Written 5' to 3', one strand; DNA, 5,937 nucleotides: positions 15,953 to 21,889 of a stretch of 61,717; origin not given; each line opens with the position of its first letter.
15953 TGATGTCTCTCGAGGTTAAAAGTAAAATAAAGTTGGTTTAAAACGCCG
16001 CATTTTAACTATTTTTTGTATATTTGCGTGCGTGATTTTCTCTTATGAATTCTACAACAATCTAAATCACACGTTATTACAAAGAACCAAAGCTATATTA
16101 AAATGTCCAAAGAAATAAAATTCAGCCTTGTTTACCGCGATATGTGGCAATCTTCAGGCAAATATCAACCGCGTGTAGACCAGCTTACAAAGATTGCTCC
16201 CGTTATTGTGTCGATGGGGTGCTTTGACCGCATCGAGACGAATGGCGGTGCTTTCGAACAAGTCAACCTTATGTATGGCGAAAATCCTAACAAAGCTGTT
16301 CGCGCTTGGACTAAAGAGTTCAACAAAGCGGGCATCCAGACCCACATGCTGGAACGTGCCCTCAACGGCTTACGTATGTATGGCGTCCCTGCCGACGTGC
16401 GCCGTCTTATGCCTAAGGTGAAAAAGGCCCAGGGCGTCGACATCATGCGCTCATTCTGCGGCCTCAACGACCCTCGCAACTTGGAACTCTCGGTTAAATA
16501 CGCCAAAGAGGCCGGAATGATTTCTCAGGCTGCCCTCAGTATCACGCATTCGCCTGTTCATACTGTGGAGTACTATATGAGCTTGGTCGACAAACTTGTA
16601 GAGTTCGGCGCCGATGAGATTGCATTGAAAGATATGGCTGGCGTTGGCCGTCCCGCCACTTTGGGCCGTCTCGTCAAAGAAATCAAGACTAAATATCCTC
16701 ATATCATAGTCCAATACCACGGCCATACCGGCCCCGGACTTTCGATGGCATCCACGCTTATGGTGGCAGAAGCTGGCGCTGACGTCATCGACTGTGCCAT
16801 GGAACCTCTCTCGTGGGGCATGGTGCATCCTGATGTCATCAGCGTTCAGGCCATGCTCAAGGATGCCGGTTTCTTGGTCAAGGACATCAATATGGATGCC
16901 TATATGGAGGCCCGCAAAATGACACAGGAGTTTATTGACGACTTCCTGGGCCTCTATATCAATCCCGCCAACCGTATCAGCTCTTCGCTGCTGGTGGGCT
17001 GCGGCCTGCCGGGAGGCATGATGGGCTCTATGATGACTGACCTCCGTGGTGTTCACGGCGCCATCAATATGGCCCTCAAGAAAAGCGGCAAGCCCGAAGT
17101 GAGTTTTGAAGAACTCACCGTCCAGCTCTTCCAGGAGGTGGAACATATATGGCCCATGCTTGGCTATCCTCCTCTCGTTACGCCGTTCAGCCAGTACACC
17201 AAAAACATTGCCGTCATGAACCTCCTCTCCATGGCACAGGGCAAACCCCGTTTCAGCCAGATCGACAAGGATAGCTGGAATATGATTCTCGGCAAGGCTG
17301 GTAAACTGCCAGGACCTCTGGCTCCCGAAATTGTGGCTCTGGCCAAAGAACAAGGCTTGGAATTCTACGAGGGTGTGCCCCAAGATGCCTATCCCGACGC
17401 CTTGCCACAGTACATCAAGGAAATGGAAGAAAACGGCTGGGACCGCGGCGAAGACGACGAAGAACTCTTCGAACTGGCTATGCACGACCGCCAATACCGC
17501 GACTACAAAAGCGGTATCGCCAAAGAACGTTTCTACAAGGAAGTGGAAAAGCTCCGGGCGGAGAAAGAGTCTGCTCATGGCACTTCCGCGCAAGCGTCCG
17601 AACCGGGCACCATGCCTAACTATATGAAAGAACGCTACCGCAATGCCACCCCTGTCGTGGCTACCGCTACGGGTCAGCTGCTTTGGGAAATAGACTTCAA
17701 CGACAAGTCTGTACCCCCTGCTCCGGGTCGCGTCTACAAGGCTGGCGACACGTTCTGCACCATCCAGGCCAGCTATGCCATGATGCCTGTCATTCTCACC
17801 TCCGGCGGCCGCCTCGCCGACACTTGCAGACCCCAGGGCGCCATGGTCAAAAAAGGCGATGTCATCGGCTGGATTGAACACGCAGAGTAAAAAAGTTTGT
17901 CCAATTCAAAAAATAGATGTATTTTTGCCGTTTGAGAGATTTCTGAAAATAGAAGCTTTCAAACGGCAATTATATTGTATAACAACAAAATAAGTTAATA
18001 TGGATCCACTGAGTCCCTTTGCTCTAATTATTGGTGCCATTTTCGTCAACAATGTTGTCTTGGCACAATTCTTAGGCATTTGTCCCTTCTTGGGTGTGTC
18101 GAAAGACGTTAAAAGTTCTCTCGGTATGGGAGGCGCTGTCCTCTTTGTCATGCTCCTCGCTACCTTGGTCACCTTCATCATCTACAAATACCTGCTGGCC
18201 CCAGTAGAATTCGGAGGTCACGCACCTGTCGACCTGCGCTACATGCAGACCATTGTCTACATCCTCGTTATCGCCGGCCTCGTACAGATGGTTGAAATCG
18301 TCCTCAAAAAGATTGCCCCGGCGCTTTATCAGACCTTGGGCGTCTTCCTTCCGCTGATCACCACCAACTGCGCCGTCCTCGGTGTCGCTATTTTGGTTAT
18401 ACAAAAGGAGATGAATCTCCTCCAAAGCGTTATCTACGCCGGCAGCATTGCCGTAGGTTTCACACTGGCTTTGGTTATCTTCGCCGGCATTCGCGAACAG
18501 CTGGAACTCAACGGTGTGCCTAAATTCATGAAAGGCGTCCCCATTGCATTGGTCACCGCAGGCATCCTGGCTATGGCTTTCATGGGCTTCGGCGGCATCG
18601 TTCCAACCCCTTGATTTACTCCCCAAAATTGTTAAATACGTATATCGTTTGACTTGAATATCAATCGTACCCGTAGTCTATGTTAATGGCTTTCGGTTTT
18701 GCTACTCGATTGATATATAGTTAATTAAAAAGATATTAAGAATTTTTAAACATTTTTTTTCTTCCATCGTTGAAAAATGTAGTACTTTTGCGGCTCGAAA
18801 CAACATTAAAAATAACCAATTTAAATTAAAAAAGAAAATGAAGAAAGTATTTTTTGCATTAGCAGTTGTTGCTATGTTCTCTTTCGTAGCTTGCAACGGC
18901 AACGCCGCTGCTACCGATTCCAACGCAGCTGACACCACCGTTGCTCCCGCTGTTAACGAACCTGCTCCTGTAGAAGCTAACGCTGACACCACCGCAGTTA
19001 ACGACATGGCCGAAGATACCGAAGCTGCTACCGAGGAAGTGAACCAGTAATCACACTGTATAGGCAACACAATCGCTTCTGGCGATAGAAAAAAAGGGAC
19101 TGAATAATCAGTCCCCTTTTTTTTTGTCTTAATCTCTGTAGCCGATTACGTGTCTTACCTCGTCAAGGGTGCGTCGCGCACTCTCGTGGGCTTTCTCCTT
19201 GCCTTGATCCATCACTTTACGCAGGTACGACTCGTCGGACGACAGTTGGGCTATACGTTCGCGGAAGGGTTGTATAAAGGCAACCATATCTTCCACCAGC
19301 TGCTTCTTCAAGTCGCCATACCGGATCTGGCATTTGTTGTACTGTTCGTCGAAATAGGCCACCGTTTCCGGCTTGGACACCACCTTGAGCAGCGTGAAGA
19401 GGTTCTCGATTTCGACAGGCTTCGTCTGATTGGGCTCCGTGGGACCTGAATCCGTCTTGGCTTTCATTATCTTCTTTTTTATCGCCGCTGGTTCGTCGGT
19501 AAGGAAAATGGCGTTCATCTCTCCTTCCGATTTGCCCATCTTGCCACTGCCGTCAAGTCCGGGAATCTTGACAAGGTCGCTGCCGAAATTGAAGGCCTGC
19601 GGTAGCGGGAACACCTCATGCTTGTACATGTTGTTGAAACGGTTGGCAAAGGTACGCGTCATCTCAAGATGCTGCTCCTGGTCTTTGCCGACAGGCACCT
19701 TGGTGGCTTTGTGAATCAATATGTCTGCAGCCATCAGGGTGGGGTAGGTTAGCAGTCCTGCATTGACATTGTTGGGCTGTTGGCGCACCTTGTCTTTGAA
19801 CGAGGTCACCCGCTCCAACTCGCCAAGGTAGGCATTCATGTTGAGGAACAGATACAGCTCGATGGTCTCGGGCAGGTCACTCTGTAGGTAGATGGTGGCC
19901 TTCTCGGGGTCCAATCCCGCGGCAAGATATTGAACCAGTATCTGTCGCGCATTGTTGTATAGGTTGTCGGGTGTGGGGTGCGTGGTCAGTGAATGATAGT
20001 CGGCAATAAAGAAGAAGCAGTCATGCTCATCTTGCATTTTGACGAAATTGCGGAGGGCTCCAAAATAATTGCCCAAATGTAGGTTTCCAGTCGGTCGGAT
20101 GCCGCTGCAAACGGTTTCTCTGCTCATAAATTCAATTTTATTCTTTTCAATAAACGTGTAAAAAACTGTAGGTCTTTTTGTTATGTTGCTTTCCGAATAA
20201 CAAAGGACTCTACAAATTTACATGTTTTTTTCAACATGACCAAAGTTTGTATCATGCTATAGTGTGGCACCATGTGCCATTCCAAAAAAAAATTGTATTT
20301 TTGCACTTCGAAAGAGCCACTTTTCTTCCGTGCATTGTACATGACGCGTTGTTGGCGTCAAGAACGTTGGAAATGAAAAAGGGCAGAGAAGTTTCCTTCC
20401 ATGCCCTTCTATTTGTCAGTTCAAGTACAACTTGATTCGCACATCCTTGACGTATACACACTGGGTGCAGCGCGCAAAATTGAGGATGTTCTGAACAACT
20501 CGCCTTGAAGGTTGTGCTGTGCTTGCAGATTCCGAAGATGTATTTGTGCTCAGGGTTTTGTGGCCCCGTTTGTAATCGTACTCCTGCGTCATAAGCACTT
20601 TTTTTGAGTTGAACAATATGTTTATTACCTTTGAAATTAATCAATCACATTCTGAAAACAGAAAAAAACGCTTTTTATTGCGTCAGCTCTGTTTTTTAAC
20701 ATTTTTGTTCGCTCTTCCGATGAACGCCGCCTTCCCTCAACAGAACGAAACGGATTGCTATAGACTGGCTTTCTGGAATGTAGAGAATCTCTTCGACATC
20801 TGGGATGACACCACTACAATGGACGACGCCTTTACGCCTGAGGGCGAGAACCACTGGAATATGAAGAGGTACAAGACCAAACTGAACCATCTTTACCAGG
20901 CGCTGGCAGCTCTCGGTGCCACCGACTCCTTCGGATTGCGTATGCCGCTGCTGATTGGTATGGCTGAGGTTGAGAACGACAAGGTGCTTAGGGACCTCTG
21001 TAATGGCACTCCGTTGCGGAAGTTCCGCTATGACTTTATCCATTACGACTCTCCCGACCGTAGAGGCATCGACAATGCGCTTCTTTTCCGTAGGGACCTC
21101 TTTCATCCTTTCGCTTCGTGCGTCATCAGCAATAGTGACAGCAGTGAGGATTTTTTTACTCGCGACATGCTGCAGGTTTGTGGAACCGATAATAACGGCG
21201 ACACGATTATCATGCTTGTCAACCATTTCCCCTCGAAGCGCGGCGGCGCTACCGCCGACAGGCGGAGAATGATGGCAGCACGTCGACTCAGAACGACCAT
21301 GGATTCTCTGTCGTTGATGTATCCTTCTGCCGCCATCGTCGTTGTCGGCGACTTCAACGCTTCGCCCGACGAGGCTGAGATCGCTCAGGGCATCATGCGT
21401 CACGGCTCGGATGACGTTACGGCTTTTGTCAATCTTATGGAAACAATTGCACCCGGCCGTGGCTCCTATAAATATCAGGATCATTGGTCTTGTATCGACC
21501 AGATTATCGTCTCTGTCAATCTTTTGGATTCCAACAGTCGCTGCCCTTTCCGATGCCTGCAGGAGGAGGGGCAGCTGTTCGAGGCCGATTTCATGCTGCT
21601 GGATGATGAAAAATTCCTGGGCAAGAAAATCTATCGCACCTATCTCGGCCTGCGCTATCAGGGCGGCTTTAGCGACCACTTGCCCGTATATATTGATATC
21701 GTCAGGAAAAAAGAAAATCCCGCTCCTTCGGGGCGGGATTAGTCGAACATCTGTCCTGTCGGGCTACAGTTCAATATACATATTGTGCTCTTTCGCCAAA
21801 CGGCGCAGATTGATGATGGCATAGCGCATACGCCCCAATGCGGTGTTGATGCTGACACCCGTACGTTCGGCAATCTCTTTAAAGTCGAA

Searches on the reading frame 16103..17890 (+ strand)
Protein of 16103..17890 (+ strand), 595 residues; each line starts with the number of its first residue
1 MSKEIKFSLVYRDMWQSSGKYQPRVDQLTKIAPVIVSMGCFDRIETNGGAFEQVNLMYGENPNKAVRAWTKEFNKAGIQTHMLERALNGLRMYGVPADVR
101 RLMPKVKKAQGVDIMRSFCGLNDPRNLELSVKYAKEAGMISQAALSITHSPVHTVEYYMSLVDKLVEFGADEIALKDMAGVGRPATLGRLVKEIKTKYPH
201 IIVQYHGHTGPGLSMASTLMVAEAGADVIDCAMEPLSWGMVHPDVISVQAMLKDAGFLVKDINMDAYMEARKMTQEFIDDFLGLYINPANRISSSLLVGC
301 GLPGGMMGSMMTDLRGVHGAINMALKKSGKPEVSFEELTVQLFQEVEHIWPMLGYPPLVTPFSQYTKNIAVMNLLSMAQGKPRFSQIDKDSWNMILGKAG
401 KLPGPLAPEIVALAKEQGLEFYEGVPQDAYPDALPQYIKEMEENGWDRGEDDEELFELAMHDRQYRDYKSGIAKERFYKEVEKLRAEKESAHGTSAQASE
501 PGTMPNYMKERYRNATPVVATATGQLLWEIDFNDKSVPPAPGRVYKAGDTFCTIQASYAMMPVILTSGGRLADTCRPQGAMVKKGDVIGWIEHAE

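Call 27: find_encoding_contigs(protein=window:16103-17890:+, flank=9000, max_places=8)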
Protein window:16103-17890:+ (595 aa): no gene with exactly this product is on record in the collection.

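Call 71: search_protein_families(library=pfam, proteins=[window:16103-17890:+], max_evalue=0.001)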
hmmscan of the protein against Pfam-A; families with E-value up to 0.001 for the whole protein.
window:16103-17890:+ (595 aa): 2 families
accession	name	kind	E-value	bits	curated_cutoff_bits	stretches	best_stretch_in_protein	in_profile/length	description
PF02436.23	PYC_OADA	-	9.4e-13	48.8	27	1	343-474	31-166/201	Conserved carboxylase domain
PF00682.25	HMGL-like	-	2.8e-12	47.1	29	1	130-233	118-220/260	HMGL-like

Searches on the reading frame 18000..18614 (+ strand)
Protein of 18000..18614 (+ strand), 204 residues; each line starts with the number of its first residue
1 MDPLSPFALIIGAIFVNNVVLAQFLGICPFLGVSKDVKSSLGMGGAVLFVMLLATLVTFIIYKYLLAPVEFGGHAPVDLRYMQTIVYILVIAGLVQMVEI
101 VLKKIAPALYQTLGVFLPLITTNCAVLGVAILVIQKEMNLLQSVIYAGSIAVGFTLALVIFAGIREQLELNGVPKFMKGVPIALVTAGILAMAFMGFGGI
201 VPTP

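Call 71: search_protein_families(library=pfam, proteins=[window:18000-18614:+], max_evalue=0.001)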
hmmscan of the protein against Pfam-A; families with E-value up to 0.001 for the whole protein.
window:18000-18614:+ (204 aa): 1 family
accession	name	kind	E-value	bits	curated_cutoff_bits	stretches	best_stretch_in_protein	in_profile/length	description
PF02508.19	Rnf-Nqr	-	9.7e-60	202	23.8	1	8-200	3-173/174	Rnf-Nqr subunit, membrane protein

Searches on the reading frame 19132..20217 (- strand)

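Call 71: search_protein_families(library=pfam, proteins=[window:19132-20217:-], max_evalue=0.001)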
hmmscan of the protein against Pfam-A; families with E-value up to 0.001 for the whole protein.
window:19132-20217:- (362 aa): 1 family
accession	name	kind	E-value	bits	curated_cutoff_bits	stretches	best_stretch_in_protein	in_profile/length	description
PF00579.31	tRNA-synt_1b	-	2.8e-68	230.8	21.1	1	35-314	7-290/292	tRNA synthetases class I (W and Y)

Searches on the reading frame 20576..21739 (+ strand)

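Call 71: search_protein_families(library=pfam, proteins=[window:20576-21739:+], max_evalue=0.001)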
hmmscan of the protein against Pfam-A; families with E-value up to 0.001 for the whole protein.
window:20576-21739:+ (388 aa): 2 families
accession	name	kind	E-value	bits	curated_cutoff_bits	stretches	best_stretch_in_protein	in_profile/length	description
PF19580.5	Exo_endo_phos_3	-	5.4e-81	272.5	27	1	64-376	2-310/311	Endonuclease/Exonuclease/phosphatase family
PF03372.29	Exo_endo_phos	-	2.4e-08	34.4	24.5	1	94-322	3-212/225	Endonuclease/Exonuclease/phosphatase family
